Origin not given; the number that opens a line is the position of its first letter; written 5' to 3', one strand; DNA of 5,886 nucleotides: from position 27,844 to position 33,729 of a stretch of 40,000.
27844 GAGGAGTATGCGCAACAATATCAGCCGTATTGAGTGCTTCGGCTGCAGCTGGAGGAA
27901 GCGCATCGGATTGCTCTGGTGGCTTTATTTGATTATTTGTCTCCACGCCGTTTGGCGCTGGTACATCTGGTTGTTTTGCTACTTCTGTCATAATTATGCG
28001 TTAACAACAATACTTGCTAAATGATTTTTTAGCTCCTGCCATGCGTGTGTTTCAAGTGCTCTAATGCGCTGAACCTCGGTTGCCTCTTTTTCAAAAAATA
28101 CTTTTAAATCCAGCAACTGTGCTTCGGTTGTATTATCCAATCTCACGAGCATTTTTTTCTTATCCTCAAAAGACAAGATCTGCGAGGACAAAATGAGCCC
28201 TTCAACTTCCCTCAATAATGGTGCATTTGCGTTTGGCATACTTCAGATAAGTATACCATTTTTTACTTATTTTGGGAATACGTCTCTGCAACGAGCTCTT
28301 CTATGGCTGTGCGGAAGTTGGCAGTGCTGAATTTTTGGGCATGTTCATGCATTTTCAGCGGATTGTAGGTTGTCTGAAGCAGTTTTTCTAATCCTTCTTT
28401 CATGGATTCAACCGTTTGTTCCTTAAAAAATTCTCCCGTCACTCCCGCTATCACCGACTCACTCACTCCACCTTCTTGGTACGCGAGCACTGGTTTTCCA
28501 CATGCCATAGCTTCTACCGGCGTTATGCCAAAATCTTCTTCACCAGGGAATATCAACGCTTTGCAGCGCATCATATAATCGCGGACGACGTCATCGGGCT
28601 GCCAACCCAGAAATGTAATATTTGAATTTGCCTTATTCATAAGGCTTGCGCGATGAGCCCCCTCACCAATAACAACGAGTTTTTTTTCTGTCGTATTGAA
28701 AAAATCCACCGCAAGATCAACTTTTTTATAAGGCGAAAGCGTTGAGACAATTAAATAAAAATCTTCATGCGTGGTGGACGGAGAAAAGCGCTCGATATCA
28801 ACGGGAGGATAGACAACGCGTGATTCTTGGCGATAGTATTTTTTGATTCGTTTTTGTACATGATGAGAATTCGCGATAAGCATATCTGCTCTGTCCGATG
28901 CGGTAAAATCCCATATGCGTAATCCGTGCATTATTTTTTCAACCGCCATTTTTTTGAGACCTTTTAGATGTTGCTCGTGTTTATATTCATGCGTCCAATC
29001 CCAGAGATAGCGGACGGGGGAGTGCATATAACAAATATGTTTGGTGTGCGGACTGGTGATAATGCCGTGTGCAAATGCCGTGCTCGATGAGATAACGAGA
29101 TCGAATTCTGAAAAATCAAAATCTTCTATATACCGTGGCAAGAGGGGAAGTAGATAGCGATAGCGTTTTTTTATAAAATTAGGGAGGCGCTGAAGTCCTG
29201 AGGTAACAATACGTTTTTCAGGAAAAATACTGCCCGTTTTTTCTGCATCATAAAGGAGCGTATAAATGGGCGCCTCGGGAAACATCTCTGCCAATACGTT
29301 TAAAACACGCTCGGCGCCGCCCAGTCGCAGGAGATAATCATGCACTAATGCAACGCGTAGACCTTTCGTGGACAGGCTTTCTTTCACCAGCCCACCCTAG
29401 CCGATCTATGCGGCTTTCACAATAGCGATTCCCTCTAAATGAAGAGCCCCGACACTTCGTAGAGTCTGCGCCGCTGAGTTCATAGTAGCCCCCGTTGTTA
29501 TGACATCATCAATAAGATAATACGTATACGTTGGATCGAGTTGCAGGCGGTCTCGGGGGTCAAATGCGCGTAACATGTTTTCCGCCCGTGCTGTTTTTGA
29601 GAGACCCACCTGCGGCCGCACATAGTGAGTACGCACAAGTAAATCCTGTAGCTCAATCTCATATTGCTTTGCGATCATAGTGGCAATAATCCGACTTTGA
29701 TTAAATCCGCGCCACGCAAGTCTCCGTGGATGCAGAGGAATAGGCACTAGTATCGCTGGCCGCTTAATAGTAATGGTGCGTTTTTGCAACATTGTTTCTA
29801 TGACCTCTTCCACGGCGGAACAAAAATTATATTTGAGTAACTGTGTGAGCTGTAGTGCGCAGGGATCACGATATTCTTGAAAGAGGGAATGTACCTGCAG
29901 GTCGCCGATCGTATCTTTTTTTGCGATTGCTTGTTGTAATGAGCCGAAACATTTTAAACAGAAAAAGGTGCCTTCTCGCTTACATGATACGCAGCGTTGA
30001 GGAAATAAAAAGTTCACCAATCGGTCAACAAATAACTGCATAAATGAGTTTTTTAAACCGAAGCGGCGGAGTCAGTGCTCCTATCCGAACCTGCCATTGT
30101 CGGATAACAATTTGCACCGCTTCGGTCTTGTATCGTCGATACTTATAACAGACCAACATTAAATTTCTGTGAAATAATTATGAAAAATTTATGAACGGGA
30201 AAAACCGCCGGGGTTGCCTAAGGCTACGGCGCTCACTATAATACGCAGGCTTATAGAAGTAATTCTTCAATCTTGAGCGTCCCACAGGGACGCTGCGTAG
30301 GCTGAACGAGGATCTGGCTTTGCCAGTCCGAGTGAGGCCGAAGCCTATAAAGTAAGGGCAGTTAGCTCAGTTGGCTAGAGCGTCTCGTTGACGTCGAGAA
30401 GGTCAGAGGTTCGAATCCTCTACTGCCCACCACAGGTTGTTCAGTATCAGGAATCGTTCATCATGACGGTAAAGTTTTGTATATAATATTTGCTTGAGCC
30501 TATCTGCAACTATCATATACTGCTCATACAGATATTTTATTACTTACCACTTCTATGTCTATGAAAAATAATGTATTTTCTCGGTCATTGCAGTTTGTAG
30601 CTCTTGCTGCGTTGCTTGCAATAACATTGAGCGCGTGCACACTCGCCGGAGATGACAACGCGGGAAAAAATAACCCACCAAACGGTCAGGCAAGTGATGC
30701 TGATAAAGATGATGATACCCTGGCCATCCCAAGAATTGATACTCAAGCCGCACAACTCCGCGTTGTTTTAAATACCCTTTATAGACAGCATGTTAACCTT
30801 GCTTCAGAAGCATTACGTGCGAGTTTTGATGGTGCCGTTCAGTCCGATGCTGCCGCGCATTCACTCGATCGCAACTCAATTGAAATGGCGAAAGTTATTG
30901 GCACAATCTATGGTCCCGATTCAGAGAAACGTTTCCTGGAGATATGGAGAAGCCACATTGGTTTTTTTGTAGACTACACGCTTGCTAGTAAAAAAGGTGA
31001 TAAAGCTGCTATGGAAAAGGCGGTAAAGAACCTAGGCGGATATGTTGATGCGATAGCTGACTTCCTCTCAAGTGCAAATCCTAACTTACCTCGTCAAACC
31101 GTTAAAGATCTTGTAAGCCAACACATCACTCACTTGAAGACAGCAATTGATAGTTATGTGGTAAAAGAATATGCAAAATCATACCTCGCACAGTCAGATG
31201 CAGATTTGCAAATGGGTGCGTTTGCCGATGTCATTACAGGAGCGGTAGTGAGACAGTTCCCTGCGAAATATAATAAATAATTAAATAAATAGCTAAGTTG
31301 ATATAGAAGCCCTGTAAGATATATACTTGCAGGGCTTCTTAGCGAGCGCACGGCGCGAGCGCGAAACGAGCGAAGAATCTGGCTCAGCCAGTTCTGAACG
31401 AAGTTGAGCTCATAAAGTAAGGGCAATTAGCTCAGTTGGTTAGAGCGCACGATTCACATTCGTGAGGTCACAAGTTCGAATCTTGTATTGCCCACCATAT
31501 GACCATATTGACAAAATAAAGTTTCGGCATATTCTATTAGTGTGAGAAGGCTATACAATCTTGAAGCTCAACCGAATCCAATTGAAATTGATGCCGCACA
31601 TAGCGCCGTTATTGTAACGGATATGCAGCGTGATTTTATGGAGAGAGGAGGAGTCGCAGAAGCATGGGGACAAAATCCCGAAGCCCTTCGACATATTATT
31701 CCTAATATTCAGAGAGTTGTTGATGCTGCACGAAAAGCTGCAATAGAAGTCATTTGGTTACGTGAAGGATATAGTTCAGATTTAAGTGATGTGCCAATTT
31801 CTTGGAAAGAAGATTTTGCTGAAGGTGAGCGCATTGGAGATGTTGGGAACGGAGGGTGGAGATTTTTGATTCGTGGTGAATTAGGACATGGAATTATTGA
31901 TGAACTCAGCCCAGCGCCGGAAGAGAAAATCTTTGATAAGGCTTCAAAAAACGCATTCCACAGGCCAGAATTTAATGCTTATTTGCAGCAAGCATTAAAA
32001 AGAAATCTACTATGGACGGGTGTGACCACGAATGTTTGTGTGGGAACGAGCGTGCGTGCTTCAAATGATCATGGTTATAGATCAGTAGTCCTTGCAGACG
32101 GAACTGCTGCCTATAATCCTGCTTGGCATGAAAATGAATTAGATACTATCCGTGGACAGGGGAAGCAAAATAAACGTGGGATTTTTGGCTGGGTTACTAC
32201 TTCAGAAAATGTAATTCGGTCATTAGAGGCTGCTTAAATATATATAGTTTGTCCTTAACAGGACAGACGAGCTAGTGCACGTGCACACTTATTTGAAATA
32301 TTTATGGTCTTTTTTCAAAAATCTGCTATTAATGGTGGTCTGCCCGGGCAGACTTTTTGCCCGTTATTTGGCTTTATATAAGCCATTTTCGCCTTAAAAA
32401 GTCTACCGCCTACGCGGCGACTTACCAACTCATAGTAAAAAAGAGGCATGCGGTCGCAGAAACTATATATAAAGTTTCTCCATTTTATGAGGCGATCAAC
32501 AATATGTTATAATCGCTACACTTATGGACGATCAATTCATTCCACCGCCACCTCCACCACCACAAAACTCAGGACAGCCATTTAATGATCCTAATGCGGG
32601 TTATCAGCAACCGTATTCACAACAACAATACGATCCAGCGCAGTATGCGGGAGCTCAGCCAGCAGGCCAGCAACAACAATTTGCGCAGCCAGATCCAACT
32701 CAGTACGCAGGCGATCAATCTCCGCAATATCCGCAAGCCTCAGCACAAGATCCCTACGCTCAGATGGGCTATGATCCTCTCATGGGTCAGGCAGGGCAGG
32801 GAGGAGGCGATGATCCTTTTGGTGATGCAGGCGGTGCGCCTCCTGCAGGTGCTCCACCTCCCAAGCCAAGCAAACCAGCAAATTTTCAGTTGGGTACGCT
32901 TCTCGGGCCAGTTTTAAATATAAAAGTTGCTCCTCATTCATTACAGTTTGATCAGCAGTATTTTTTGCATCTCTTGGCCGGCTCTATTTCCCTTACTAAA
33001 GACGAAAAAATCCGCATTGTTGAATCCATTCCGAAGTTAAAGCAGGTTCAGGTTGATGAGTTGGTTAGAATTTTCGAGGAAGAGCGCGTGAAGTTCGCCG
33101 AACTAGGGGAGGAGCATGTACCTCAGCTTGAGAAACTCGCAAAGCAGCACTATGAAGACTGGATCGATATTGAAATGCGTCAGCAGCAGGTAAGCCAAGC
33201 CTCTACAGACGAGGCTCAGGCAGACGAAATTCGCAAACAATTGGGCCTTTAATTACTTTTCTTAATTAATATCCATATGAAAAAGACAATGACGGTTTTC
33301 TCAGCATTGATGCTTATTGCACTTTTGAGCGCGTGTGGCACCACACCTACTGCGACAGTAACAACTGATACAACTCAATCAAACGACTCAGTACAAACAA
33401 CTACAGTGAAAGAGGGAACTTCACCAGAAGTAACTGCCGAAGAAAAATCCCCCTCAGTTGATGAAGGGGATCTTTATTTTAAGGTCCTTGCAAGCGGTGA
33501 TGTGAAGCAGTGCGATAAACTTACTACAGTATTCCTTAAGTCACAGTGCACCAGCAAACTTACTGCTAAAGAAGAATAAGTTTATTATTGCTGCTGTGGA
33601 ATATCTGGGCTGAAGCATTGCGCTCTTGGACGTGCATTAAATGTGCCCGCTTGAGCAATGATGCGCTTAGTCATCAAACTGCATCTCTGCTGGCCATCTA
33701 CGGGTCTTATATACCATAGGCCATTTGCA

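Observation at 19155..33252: Unannotated helical domain present in three proteins within 14 kb (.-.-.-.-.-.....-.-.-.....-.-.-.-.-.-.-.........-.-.-[ED]-W)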

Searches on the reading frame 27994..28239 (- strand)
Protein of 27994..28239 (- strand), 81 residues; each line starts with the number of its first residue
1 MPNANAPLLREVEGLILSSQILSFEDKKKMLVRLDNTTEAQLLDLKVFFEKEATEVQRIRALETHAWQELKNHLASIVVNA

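Call 3: search_protein_families(library=pfam, proteins=[window:27994-28239:-], max_evalue=1)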
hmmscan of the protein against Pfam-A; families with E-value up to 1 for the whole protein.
window:27994-28239:- (81 aa): 1 family
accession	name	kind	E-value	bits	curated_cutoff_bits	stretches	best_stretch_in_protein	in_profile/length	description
PF17677.7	Glyco_hydro38C2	-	0.04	14.5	22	1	25-71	11-55/72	Glycosyl hydrolases family 38 C-terminal beta sandwich domain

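Call 17: find_homologous_proteins(query=window:27994-28239:-, max_evalue=0.01)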
Query window:27994-28239:- (81 aa): 2 proteins with E <= 0.01 among 3 candidates.
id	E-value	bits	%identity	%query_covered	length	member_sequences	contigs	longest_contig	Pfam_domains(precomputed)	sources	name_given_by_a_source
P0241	1.8e-43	163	100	100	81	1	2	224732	-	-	-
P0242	5.1e-27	111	70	100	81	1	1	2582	-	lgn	-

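Call 20: search_protein_families(library=ncbifam, proteins=[window:27994-28239:-], max_evalue=1)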
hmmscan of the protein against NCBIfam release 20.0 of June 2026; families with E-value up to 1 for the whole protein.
window:27994-28239:- (81 aa): 0 families

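Call 73: find_encoding_contigs(protein=P0242, flank=3000, max_places=1)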
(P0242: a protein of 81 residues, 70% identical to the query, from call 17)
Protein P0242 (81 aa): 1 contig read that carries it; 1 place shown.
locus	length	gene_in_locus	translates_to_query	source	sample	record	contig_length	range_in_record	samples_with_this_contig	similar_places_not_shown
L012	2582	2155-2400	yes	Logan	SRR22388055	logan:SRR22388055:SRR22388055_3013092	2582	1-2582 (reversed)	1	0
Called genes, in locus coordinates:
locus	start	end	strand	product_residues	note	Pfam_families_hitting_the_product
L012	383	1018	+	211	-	PF00156:Pribosyltran (weak)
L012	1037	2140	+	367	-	PF13439:Glyco_transf_4, PF00534:Glycos_transf_1, PF13692:Glyco_trans_1_4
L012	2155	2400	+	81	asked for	-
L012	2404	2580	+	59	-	?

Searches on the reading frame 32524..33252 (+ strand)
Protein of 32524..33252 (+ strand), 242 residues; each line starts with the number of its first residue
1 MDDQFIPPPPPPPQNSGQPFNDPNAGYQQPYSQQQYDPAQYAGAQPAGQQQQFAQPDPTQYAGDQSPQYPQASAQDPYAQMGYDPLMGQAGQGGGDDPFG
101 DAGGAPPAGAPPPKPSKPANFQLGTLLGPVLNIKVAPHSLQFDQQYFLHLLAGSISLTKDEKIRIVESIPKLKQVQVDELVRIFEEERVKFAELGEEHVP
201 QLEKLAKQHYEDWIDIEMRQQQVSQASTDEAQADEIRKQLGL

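Call 3: search_protein_families(library=pfam, proteins=[window:32524-33252:+], max_evalue=1)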
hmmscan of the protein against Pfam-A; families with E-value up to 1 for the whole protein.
window:32524-33252:+ (242 aa): 0 families

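Call 12: find_homologous_proteins(query=window:32524-33252:+, region=135-242, max_evalue=0.01)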
Query window:32524-33252:+, residues 135-242 (108 aa): 482 proteins with E <= 0.01 among 559 candidates; the best 120 are listed.
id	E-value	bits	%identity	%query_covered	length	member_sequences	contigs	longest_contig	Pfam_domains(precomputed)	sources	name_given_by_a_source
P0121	5.2e-60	218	100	100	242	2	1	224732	-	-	-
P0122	2.4e-51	190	86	100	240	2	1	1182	-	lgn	-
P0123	2.7e-51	190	85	100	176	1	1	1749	-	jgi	jgi:hypothetical protein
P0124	4.3e-51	189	85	100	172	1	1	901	-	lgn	-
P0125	2.1e-50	187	83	100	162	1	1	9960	-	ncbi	ncbi:MAG: hypothetical protein AAB606_02305, partial [Patescibacteria group bacterium]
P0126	2.1e-50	187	83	100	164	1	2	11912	-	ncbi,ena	-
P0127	3.1e-50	186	83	100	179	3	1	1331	-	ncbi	-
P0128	5.6e-50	185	81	100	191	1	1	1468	-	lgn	-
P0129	7.0e-50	185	82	100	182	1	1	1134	-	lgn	-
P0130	7.8e-50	185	81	100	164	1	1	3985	-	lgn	-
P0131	9.7e-50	185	82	100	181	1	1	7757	-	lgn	-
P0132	1.1e-49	185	81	100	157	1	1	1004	-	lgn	-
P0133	1.2e-49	184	84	100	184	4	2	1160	-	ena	-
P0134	2.5e-49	183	83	100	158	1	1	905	-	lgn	-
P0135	2.9e-49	183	81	100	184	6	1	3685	-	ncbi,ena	ncbi:MAG: hypothetical protein AAB739_01290 [Patescibacteria group bacterium]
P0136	5.2e-49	182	82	100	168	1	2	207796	-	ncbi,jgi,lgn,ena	-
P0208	1.1e-39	152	71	100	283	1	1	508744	-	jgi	jgi:hypothetical protein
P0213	2.5e-39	151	69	100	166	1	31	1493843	-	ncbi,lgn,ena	-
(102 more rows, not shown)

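Call 20: search_protein_families(library=ncbifam, proteins=[window:32524-33252:+], max_evalue=1)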
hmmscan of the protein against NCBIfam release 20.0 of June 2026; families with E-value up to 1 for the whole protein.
window:32524-33252:+ (242 aa): 0 families

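Call 21: search_solved_structures(query=A2, max_evalue=10, show_alignments=2)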
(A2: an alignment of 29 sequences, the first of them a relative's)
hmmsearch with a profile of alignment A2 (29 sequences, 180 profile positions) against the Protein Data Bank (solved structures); distinct sequences matched with E-value up to 10: 3.
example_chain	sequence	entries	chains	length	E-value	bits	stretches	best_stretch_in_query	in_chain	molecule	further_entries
9uy9_A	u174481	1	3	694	0.55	13.5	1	8-108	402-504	Macacine gammaherpesvirus 4 glycoprotein B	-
8bd7_C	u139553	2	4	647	1.2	12.5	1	122-145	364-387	IFT70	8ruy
4uzy_A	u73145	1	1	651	1.2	12.5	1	122-145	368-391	FLAGELLAR ASSOCIATED PROTEIN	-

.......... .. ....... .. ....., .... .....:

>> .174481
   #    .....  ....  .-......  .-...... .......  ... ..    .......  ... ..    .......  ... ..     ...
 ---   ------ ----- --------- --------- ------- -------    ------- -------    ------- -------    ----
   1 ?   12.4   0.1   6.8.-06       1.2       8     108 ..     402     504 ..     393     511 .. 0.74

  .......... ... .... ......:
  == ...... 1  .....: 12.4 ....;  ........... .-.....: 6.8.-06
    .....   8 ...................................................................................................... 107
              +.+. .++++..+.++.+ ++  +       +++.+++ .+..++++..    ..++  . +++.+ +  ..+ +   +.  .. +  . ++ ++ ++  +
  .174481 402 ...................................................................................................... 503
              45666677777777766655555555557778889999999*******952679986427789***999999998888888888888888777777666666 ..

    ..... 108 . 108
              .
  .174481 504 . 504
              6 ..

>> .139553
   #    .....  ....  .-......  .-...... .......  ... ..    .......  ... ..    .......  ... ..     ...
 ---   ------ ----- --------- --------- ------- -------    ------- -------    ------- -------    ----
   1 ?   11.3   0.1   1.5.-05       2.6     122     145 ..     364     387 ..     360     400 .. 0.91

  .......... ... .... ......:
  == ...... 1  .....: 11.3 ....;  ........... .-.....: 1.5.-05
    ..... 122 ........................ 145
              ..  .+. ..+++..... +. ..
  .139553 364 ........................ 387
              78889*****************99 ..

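Call 30: find_encoding_contigs(protein=P0136, flank=7000, max_places=1)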
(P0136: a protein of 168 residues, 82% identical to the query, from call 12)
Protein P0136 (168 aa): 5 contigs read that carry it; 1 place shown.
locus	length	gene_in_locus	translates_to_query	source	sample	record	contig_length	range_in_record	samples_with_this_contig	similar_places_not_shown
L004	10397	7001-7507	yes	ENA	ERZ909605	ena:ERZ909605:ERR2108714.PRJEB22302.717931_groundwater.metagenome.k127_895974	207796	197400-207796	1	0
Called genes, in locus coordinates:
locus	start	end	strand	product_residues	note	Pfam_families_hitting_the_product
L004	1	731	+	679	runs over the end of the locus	PF22745:Nlig-Ia, PF01653:DNA_ligase_aden, PF03120:OB_DNA_ligase, PF03119:DNA_ligase_ZBD, PF12826:HHH_2 (faint), PF00533:BRCT, PF12738:PTCB-BRCT (weak)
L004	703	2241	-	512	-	PF05496:RuvB_N (faint), PF13177:DNA_pol3_delta2, PF00004:AAA, PF07728:AAA_5 (weak), PF13401:AAA_22 (weak), PF22608:DNAX_ATPase_lid, PF12169:DNA_pol3_gamma3 (weak)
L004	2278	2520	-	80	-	-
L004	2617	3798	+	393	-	PF00089:Trypsin, PF13365:Trypsin_2, PF13180:PDZ_2, PF00595:PDZ (faint), PF17820:PDZ_6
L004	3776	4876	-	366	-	PF13439:Glyco_transf_4, PF00534:Glycos_transf_1, PF13692:Glyco_trans_1_4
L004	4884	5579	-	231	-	PF00156:Pribosyltran (weak)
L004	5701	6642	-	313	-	-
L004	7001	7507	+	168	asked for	-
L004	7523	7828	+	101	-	-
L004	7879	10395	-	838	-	?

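Call 31: find_encoding_contigs(protein=P0213, flank=7000, max_places=1)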
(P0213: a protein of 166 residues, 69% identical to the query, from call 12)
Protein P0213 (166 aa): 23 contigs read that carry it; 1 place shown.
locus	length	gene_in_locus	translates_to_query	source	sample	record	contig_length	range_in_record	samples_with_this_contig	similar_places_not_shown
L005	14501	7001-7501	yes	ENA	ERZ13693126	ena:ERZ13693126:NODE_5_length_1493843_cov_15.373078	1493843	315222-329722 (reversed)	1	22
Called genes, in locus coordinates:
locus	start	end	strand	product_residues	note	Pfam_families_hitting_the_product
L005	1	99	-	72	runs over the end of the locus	-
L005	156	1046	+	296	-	PF01261:AP_endonuc_2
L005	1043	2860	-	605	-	PF14716:HHH_8, PF14520:HHH_5, PF14791:DNA_pol_B_thumb, PF02811:PHP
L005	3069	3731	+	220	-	-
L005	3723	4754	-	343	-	PF02518:HATPase_c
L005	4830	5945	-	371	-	PF13439:Glyco_transf_4, PF13579:Glyco_trans_4_4 (faint), PF20706:GT4-conflict, PF00534:Glycos_transf_1, PF13692:Glyco_trans_1_4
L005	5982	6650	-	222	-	-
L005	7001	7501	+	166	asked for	-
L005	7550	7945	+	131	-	-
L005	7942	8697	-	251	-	-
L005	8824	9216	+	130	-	-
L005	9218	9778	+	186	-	-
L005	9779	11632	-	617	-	-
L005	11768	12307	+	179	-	-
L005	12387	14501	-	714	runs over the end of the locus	-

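Call 32: find_encoding_contigs(protein=P0208, flank=7000, max_places=1)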
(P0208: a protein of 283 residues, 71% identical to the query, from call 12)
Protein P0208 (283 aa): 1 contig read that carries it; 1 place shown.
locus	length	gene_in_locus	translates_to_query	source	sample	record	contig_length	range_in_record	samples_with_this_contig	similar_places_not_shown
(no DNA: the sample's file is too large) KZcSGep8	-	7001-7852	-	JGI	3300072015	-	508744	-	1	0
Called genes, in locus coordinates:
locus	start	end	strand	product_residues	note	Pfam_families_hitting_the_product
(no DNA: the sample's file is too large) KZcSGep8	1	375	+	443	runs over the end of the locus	-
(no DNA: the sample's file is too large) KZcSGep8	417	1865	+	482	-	PF01066:CDP-OH_P_transf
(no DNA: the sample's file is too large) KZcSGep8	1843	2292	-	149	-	PF01864:CarS-like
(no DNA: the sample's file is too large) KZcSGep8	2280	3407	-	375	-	PF13439:Glyco_transf_4, PF20706:GT4-conflict (faint), PF00534:Glycos_transf_1, PF13692:Glyco_trans_1_4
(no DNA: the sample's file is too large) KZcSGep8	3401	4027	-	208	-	PF18912:DZR_2 (weak), PF00156:Pribosyltran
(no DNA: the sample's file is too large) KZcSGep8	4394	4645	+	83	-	PF02604:PhdYeFM_antitox (faint)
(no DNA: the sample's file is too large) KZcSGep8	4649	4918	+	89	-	PF05016:ParE_toxin (weak)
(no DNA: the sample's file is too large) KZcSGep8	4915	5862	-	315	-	PF09721:Exosortase_EpsH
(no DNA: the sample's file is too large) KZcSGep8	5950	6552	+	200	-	PF00210:Ferritin, PF02915:Rubrerythrin, PF23458:DUF7130 (weak), PF21349:RUBY_RBDX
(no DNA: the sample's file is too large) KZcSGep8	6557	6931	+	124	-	PF06397:Desulfoferrod_N, PF01880:Desulfoferrodox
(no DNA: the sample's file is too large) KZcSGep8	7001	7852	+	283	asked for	-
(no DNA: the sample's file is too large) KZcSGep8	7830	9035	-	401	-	PF00919:UPF0004, PF04055:Radical_SAM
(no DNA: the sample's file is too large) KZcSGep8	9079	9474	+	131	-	-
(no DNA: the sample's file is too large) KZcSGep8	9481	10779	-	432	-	-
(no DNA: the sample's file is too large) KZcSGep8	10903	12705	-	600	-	-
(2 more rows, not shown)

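Call 55: search_protein_families(library=padloc, proteins=[window:32524-33252:+], max_evalue=0.001)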
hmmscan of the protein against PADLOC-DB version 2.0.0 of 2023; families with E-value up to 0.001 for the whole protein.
window:32524-33252:+ (242 aa): 0 families

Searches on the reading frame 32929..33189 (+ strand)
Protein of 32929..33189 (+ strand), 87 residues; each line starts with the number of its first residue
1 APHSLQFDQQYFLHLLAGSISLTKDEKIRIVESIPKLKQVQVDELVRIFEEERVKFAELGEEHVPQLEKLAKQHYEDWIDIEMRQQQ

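Call 79: search_dna_similar(query=window:32929-33189:+, collection=phages, mode=protein, max_evalue=0.01, max_rows=10)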
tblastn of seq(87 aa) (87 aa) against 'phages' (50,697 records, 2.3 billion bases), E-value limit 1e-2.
No match.

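Call 80: search_dna_similar(query=window:32929-33189:+, collection=plasmids, mode=protein, max_evalue=0.01, max_rows=15)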
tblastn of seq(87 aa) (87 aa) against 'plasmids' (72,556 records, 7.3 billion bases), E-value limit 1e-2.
No match.

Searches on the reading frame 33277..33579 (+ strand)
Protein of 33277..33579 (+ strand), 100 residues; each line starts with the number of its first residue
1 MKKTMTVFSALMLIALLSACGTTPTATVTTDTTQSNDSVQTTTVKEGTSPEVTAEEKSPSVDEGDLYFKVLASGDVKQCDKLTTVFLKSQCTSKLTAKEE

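Call 3: search_protein_families(library=pfam, proteins=[window:33277-33579:+], max_evalue=1)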
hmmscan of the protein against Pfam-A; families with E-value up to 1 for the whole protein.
window:33277-33579:+ (100 aa): 1 family
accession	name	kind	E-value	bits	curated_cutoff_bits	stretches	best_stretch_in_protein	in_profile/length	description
PF20205.3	DUF6567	-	0.069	13.5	27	1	1-34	1-34/123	Family of unknown function (DUF6567)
